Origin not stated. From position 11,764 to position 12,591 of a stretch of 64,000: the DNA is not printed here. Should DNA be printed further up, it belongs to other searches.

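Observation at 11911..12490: Two secreted-protein paralogs share a perfectly conserved promoter, 5' UTR and signal peptide, but the mature domains are highly diverged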

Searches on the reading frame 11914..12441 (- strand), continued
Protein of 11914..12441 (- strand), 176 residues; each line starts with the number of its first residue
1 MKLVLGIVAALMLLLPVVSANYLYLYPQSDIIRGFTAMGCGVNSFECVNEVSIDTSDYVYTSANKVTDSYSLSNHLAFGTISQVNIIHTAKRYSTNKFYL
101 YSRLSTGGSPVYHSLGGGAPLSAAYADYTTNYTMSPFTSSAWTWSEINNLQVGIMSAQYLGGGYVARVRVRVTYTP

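Call 48: fold_search(model_id=the predicted structure, library=viral)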
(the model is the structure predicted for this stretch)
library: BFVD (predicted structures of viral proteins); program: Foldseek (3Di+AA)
matches with E <= 10: 1789; with E <= 0.001: 69
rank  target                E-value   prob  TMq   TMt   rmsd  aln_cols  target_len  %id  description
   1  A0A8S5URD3            2.3e-09  1.00  0.74  0.53   4.9       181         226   19  Uncharacterized protein [Siphoviridae sp. ctg6c78]
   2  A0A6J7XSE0            3.0e-09  1.00  0.79  0.72   3.2       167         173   18  Uncharacterized protein [uncultured Caudovirales phage]
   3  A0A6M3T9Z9            3.7e-09  1.00  0.85  0.27   2.8       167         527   19  Uncharacterized protein [Sphingomonas phage Kharn]
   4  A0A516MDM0            1.3e-08  1.00  0.77  0.67   3.5       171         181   18  (no name in the UniProt tables at hand)
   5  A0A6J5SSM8            4.9e-08  1.00  0.75  0.26   3.3       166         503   18  Uncharacterized protein [uncultured Caudovirales phage]
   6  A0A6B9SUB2            7.5e-08  1.00  0.74  0.36   1.8       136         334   29  (no name in the UniProt tables at hand)
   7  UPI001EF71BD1         8.4e-08  1.00  0.72  0.46   2.2       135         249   20  (no name look-up for this kind of identifier)
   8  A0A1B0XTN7            1.5e-06  1.00  0.75  0.25   3.8       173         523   16  (no name in the UniProt tables at hand)
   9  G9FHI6                2.4e-06  1.00  0.80  0.11   3.1       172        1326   13  (no name in the UniProt tables at hand)
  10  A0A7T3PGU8            2.9e-06  1.00  0.73  0.32   2.2       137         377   17  Uncharacterized protein [Achromobacter phage vB_AchrS_AchV4]
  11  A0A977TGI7            3.8e-06  1.00  0.70  0.42   3.4       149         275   12  (no name in the UniProt tables at hand)
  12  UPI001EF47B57         8.9e-06  1.00  0.69  0.67   3.0       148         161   13  (no name look-up for this kind of identifier)
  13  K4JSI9                1.3e-05  1.00  0.75  0.33   1.7       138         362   20  (no name in the UniProt tables at hand)
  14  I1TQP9                1.3e-05  1.00  0.71  0.32   3.6       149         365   21  (no name in the UniProt tables at hand)
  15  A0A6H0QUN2            2.7e-05  1.00  0.75  0.36   1.8       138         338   20  (no name in the UniProt tables at hand)
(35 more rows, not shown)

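Call 58: search_dna_similar(query=P0012, collection=phages, mode=protein, max_evalue=0.001, max_rows=25)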
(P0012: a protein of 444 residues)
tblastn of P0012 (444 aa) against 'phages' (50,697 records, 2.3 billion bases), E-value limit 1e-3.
Records with a match: 5; places in all: 5; records where one place covers at least 80% of the query: 0.
Best place of each record, by identity: <60% 5.
By first word of the organism name: Brevundimonas 5.
By host as written in the record: Brevundimonas pondensis LVF1 2; Brevundimonas goettingensis LVF2 2; Brevundimonas subvibrioides ATCC 15264 1.
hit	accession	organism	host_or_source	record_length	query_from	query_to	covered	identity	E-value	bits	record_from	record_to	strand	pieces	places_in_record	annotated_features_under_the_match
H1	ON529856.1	Brevundimonas phage vB_BpoS-Leszy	Brevundimonas pondensis LVF1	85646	163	309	33%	28.6%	2e-5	53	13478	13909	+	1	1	hypothetical protein (x2)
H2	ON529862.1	Brevundimonas phage vB_BpoS-Poludnitsa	Brevundimonas pondensis LVF1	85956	163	309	33%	28.6%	2e-5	53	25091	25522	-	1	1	hypothetical protein (x2)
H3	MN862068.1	Brevundimonas phage vB_BsubS-Delta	Brevundimonas subvibrioides ATCC 15264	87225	163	298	31%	28.7%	1e-4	51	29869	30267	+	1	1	hypothetical protein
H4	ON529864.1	Brevundimonas phage vB_BgoS-Fanboy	Brevundimonas goettingensis LVF2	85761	163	298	31%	28.7%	3e-4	49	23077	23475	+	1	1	hypothetical protein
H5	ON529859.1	Brevundimonas phage vB_BgoS-BabaJaga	Brevundimonas goettingensis LVF2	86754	163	298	31%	28.7%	3e-4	49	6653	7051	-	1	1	hypothetical protein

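Call 61: get_annotated_region(hit=H1, flank=8000)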
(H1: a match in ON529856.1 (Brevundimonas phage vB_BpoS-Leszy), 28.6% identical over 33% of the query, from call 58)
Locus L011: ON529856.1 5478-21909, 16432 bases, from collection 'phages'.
description: Brevundimonas phage vB_BpoS-Leszy, complete genome.
organism: Brevundimonas phage vB_BpoS-Leszy (NCBI taxid 2948602)
taxonomy: Viruses; Duplodnaviria; Heunggongvirae; Uroviricota; Caudoviricetes
host: Brevundimonas pondensis LVF1; source: sewage; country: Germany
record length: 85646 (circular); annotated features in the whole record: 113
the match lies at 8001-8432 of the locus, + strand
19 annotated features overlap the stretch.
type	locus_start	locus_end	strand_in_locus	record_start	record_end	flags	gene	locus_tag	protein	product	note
CDS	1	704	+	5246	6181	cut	-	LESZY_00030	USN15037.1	hypothetical protein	-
CDS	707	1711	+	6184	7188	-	-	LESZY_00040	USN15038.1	hypothetical protein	-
CDS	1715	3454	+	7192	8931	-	-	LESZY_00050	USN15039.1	hypothetical protein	-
CDS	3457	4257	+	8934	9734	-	-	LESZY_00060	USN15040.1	hypothetical protein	-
CDS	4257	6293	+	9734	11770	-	-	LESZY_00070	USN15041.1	tip attachment protein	-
CDS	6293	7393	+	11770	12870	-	-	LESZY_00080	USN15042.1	hypothetical protein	-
CDS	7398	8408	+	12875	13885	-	-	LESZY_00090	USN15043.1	hypothetical protein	-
CDS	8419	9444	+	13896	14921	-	-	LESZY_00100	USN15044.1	hypothetical protein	-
CDS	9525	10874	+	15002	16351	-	-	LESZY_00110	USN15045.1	putative lectin-like domain protein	-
CDS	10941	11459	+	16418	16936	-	-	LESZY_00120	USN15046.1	hypothetical protein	-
CDS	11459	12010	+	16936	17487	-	-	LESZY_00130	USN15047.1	spanin inner membrane subunit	-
CDS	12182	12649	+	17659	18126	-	-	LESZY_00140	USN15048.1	hypothetical protein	-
CDS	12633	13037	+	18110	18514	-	-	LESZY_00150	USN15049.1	hypothetical protein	-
CDS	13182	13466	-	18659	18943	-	-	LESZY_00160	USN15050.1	hypothetical protein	-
CDS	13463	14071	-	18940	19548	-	-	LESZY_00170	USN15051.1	hypothetical protein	-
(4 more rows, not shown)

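Call 62: find_encoding_contigs(protein=P0152, flank=10000, max_places=2)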
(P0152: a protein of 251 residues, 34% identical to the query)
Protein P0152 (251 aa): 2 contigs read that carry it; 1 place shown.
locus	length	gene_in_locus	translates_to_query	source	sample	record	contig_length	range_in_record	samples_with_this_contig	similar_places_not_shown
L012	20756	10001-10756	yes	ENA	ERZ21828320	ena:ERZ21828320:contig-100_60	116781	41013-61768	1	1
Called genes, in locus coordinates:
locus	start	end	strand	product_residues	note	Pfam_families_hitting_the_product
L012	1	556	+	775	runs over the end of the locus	PF01326:PPDK_N, PF00391:PEP-utilizers, PF02896:PEP-utilizers_C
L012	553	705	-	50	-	-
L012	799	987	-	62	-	-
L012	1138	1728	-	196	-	-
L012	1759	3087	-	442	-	PF01935:DUF87, PF05707:Zot (faint)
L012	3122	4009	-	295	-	-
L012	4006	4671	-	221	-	PF02163:Peptidase_M50 (weak)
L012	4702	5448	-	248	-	PF00142:Fer4_NifH (faint), PF01656:CbiA, PF02374:ArsA_ATPase (weak), PF06564:CBP_BcsQ, PF10609:ParA, PF13500:AAA_26 (weak), PF13614:AAA_31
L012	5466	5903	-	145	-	PF00293:NUDIX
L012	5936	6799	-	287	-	-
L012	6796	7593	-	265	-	PF00398:RrnaAD, PF02475:TRM5-TYW2_MTfase, PF08241:Methyltransf_11 (weak), PF13649:Methyltransf_25 (weak)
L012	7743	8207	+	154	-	PF01948:PyrI, PF02748:PyrI_C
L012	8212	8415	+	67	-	PF18917:LiaI-LiaF-like_TM1 (weak)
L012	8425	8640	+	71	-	PF09838:DUF2065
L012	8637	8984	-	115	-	-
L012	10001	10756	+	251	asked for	-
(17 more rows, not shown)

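Call 63: find_encoding_contigs(protein=P0158, flank=10000, max_places=2)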
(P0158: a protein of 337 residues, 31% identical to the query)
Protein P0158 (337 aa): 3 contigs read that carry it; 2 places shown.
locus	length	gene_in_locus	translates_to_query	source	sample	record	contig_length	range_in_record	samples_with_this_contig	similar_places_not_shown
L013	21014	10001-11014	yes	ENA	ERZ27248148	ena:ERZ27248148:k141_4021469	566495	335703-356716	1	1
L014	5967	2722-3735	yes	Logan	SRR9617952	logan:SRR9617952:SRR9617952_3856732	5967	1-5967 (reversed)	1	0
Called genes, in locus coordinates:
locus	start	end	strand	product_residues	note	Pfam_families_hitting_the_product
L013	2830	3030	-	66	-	-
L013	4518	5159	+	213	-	-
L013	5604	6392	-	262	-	-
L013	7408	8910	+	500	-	-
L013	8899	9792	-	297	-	-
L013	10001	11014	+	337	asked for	-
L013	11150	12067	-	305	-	PF04014:MazE_antitoxin (weak)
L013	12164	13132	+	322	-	-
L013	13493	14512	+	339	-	-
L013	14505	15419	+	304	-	-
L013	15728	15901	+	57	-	-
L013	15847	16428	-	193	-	-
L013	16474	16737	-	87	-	-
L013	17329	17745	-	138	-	PF24434:DUF7557 (weak)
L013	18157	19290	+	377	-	-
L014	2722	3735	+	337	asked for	-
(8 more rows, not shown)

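Call 68: search_solved_structures(query=A6, max_evalue=1)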
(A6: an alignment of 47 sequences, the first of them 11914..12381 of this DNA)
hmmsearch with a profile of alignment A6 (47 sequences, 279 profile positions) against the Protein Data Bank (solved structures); distinct sequences matched with E-value up to 1: 0.

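Call 69: search_protein_families(library=pfam, alignment_id=A6, max_evalue=0.01)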
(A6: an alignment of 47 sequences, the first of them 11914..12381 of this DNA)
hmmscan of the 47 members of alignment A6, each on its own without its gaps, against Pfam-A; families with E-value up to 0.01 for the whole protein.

A. member 1, window:11914-12381:- (156 aa): 0 families

B. families by the number of members that match (of 47 scanned): 2 families
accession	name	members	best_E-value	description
PF07705.17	CARDB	5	3.4e-12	CARDB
PF19451.5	DUF5989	1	0.0064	Family of unknown function (DUF5989)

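Call 72: find_related_loci(query=A7, collection=genome_contigs, flank=3000)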
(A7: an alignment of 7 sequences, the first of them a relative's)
Query A7 (252 aa) in genome_contigs; peptide patterns used: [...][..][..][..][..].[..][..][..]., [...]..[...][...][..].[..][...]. (x = any residue, [..] = any of these).
95 stretches matched a pattern; 18 encode a relative of the query (tblastn E <= 1e-3); 18 distinct loci.
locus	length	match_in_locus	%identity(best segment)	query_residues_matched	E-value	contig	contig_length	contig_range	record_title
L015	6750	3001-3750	52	2-252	8e-85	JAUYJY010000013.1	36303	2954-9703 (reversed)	MAG: Candidatus Pacearchaeota archaeon isolate C24_metabat.bin.171 C24_k141_871549, whole genome shotgun sequence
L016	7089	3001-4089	54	1-252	2e-83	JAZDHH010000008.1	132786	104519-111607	MAG: Nanoarchaeota archaeon isolate MEGAHIT-group-0.31 k141_4474813, whole genome shotgun sequence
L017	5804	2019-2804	51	1-251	4e-81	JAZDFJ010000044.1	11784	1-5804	MAG: Candidatus Woesearchaeota archaeon isolate MEGAHIT-group-0.204 k141_2497747, whole genome shotgun sequence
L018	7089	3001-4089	51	1-252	8e-78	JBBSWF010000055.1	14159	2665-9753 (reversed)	MAG: Nanoarchaeota archaeon isolate H52-bin087_1 H52_bin087_1_000000000055, whole genome shotgun sequence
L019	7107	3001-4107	49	1-252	4e-76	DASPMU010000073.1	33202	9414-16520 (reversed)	MAG TPA_asm: Alphaproteobacteria bacterium isolate SMAG_U12101 k141_359249, whole genome shotgun sequence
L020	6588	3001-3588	57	1-191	6e-68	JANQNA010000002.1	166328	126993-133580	MAG: archaeon isolate PL23a_bin.127 k99_3227778, whole genome shotgun sequence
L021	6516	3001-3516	53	9-179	7e-52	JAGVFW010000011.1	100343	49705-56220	MAG: archaeon isolate DeMMO2_14 c_000000066552, whole genome shotgun sequence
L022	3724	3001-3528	50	9-183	2e-51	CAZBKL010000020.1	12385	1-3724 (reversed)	MAG TPA_asm: uncultured archaeon isolate binchicken_co91_465 genome assembly, contig: NODE_6183_length_12385_cov_5.66293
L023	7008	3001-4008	50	4-250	2e-63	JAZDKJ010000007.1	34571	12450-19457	MAG: Candidatus Woesearchaeota archaeon isolate MEGAHIT-group-0.53 k141_9974316, whole genome shotgun sequence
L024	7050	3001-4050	54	1-238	8e-73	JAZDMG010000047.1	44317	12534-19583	MAG: archaeon isolate MEGAHIT-group-0.639 k141_13755727, whole genome shotgun sequence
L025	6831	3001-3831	35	26-250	1e-38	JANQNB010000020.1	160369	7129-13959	MAG: Candidatus Nanoarchaeia archaeon isolate PL23a_bin.69 k99_1815659, whole genome shotgun sequence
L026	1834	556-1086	38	11-185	4e-25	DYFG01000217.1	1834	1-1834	MAG TPA_asm: Nitrosotalea sp. isolate BE2011_44_29 Afr_mines_BE2011_7776_length_1834_cov_9_450253, whole genome shotgun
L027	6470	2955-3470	31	26-187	2e-11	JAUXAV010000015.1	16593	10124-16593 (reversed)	MAG: Candidatus Aenigmatarchaeota archaeon isolate CSMAG_2771 CSMAG_2771_k141_866824_length_16593_cov_181.7580, whole ge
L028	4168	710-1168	26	28-177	2e-10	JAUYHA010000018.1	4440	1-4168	MAG: Dehalococcoidales bacterium isolate C24_maxbin.057 C24_k141_8348, whole genome shotgun sequence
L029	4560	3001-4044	26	7-180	2e-8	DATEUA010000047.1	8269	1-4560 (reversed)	MAG TPA_asm: Thermoplasmata archaeon isolate SMAG_U8329 k141_1348701, whole genome shotgun sequence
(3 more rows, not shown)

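Call 76: find_related_loci(query=A3, collection=viral_contigs, flank=5000)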
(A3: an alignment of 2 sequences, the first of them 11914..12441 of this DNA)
Query A3 (176 aa) in viral_contigs; peptide patterns used: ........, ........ (x = any residue, [..] = any of these).
72 stretches matched a pattern, but none encodes a relative of the query by tblastn (E <= 1e-3).
